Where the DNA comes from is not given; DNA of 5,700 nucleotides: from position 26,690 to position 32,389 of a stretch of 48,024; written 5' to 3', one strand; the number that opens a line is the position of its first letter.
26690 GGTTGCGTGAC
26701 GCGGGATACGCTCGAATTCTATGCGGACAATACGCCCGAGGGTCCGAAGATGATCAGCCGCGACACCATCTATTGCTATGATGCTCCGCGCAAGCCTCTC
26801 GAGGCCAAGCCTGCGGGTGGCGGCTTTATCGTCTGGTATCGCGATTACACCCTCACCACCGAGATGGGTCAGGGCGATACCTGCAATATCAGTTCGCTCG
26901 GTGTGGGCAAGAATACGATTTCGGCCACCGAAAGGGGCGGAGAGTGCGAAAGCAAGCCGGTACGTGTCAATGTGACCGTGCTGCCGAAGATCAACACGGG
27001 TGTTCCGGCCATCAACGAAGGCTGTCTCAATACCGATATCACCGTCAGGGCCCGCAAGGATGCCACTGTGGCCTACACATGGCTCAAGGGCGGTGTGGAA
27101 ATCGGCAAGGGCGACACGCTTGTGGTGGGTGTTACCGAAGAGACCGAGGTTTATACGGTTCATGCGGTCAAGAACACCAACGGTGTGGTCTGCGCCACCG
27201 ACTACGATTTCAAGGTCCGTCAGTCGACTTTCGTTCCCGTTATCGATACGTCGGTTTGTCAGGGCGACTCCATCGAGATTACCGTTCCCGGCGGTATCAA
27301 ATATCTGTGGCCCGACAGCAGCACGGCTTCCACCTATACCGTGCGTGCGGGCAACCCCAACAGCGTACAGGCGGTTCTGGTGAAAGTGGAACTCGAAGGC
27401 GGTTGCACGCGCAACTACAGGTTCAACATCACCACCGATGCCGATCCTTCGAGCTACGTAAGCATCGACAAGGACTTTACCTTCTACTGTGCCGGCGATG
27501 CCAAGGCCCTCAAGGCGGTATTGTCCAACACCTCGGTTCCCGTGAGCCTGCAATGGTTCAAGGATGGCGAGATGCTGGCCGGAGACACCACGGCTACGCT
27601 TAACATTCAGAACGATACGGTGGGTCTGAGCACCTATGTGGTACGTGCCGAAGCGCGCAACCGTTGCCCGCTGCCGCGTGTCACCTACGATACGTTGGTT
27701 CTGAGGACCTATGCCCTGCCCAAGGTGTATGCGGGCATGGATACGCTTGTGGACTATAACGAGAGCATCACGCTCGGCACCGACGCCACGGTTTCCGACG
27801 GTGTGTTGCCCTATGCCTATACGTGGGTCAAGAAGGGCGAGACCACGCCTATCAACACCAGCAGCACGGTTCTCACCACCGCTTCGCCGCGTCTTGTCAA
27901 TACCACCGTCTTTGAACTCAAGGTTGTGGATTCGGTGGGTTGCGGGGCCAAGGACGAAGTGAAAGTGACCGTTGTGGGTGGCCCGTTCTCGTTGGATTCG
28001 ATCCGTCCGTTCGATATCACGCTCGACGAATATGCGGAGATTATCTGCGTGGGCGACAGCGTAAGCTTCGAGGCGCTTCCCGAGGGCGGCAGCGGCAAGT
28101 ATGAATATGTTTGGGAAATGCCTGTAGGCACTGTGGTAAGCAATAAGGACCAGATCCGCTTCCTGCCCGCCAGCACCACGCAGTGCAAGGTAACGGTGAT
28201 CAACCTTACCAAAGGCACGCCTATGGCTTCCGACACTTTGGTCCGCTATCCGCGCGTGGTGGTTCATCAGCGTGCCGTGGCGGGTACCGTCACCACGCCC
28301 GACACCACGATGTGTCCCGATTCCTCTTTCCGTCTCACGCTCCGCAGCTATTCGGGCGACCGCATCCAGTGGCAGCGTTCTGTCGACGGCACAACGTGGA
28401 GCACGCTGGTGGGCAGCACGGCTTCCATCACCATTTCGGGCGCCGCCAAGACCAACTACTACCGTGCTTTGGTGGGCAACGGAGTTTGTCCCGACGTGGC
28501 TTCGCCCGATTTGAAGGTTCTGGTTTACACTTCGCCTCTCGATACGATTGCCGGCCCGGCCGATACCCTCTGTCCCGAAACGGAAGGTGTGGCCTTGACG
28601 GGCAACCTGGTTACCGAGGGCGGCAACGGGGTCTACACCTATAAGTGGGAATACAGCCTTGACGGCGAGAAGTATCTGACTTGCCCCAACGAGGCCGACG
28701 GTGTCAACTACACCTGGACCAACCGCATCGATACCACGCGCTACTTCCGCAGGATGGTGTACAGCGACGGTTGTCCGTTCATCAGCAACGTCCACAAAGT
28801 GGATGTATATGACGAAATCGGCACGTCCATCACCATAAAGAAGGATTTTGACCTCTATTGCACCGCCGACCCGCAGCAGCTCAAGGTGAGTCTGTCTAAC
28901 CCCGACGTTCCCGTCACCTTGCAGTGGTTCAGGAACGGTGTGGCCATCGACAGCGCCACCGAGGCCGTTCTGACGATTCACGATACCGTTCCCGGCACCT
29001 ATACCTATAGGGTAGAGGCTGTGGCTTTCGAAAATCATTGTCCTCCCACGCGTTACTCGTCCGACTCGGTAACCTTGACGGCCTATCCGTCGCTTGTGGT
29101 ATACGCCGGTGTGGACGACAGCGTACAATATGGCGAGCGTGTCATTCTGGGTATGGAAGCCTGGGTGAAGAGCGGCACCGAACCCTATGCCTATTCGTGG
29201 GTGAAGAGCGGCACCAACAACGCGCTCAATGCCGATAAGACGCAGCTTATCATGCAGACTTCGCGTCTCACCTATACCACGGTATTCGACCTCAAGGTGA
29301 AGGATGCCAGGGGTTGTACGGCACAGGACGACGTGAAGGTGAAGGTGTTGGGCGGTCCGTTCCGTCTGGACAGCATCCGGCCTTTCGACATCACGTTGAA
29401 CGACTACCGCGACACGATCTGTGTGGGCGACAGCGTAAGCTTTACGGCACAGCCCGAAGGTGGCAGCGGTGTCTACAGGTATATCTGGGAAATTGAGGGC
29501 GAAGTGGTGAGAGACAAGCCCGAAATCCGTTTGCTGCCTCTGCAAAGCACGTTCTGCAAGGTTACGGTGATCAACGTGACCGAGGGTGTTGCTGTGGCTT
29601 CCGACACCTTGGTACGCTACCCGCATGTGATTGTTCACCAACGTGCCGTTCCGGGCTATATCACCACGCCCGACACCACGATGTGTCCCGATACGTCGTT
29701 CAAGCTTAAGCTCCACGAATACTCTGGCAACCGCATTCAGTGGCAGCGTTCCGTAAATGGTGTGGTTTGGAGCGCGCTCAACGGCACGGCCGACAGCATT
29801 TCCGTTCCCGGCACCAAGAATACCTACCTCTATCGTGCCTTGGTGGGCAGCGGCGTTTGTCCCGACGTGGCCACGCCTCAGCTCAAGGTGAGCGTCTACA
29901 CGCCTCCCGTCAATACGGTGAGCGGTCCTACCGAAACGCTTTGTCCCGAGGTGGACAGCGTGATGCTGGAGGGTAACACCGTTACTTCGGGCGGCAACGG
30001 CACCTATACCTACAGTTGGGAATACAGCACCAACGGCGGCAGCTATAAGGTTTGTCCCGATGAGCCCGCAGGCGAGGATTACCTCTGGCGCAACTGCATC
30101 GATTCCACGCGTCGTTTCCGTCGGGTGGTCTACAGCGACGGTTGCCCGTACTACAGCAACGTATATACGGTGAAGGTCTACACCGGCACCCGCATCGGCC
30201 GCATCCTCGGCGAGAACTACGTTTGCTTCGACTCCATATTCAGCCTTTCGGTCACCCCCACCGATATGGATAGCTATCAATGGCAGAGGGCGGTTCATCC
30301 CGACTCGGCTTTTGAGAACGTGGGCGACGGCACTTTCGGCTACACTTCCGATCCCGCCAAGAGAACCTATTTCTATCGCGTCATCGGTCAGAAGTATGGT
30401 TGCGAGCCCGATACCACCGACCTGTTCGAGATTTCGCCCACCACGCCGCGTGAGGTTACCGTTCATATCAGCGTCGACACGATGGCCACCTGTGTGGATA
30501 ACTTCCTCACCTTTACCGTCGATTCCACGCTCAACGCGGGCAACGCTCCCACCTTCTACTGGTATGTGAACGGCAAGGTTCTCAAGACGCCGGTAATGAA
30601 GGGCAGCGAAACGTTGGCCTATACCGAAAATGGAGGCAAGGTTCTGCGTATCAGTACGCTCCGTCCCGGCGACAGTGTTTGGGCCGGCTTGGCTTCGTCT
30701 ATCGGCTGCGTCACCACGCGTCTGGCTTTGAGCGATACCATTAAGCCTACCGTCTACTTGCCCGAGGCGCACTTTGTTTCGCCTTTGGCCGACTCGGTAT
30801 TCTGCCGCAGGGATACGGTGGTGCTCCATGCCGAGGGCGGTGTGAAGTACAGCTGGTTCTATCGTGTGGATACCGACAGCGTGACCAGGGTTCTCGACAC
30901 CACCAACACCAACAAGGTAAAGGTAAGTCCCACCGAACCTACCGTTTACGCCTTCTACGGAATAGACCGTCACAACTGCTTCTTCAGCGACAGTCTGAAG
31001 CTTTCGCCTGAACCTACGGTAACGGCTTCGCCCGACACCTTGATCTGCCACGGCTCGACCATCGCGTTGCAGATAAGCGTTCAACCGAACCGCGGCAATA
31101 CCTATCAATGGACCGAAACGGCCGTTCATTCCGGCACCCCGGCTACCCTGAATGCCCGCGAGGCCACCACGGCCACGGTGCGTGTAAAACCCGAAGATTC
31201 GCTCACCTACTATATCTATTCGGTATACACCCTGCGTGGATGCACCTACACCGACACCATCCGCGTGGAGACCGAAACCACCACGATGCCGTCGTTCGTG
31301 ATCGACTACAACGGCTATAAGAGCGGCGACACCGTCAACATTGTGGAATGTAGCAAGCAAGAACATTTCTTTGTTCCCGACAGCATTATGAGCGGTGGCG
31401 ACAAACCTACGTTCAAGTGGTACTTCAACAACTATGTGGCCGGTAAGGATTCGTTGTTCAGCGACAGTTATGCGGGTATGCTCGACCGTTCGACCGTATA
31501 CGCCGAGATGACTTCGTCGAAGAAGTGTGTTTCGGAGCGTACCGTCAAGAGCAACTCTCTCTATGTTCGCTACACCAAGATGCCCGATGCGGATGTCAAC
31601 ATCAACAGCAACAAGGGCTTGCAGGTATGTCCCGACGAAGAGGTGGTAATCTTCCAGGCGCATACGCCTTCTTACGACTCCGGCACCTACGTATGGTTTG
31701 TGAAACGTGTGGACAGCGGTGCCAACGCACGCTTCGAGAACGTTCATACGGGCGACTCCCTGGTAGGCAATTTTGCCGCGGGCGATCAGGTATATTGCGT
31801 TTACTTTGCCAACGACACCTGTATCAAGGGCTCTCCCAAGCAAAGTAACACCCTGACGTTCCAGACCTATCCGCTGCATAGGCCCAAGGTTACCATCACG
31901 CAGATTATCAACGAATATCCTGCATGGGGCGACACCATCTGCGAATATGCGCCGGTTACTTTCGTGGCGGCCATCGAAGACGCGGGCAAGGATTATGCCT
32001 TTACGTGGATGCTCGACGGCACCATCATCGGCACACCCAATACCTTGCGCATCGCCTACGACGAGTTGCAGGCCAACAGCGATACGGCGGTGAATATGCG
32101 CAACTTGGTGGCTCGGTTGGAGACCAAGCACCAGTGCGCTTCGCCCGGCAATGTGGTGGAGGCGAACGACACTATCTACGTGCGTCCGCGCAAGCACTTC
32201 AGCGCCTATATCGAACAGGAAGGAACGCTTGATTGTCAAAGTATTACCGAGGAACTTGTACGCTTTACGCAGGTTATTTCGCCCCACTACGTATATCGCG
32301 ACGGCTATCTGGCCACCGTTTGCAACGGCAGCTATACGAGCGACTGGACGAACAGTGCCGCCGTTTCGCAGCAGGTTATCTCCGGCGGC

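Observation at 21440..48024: Giant + strand gene (at least 8,861 codons) missing from the ORF track; the two huge minus-strand ORFs are its shadows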

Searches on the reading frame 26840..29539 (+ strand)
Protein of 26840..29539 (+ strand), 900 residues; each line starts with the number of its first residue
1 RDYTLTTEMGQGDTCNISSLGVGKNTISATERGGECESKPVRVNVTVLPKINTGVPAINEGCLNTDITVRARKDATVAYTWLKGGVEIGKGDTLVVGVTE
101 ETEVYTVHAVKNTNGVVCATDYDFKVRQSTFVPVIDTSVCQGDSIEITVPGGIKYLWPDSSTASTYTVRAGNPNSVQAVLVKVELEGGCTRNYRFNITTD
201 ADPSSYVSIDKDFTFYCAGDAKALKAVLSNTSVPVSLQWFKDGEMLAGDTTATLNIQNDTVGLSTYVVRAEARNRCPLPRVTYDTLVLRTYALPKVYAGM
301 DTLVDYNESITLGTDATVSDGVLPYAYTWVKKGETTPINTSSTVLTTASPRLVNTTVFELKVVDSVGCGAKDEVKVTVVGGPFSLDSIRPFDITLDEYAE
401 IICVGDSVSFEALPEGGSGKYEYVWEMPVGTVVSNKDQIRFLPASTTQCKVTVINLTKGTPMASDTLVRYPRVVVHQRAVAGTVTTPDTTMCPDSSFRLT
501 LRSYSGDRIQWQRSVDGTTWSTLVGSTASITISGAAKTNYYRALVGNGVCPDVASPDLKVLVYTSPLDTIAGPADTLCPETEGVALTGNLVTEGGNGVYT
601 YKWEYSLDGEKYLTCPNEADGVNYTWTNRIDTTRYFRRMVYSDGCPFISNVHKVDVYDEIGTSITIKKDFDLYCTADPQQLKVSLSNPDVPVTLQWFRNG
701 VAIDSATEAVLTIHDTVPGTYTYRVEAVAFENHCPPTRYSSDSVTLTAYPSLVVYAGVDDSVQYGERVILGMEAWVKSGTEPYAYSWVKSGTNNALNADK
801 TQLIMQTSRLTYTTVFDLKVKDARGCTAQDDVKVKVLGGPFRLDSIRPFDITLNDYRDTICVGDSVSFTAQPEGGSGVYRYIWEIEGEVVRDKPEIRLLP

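Call 21: search_protein_families(library=pfam, proteins=[window:26840-29539:+], max_evalue=0.1)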
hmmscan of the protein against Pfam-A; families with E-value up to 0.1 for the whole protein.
window:26840-29539:+ (900 aa): 4 families
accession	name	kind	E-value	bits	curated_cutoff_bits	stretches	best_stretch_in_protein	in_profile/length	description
PF19081.6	Ig_7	-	1.1e-14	54.9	27.3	1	483-554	5-74/84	Ig-like domain CHU_C associated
PF22352.2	K319L-like_PKD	-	2.8e-10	40.5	27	2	298-378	1-84/84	K319L-like, PKD domain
PF13927.12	Ig_3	-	8.2e-10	39.5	30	0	678-715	18-63/78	Immunoglobulin domain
PF24263.1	DUF7464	-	0.088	12.8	27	0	858-875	2-18/61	Domain of unknown function (DUF7464)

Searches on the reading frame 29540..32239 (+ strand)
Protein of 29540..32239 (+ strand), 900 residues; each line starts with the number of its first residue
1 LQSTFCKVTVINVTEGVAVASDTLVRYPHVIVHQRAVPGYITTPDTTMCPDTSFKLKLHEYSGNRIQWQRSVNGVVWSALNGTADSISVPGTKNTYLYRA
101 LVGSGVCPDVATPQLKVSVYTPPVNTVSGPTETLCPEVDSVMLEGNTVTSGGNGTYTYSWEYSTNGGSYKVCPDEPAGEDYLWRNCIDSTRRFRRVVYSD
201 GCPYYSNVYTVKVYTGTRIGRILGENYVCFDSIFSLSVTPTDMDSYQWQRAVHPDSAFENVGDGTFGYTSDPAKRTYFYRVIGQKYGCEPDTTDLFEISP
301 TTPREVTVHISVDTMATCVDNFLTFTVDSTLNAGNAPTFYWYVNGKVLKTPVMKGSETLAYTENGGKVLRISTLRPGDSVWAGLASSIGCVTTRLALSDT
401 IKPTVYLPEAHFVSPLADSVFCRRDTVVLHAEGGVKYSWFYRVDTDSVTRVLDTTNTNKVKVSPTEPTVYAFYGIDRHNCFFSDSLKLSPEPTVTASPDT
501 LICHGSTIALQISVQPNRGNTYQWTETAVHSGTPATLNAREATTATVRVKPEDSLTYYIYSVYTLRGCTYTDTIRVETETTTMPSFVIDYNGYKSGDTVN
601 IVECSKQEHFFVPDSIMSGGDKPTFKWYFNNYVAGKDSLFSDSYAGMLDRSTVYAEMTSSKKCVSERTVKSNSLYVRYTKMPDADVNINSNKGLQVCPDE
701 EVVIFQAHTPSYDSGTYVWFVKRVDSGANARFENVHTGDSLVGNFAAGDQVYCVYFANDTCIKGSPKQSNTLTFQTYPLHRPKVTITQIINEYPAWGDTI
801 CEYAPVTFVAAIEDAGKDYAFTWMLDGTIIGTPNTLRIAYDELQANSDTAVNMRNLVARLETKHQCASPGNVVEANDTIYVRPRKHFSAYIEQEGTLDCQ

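Call 21: search_protein_families(library=pfam, proteins=[window:29540-32239:+], max_evalue=0.1)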
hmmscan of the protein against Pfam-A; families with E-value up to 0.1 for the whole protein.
window:29540-32239:+ (900 aa): 4 families
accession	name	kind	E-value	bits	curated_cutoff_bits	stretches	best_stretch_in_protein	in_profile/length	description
PF13927.12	Ig_3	-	3.8e-07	31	30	0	492-558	2-73/78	Immunoglobulin domain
PF06832.18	BiPBP_C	-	0.0011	19.2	26.8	0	333-353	41-60/90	Penicillin-Binding Protein C-terminus Family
PF16820.11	PKD_3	-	0.002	18.4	26.3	0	805-838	20-52/68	PKD-like domain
PF22352.2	K319L-like_PKD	-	0.0046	17.4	27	0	138-166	11-38/84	K319L-like, PKD domain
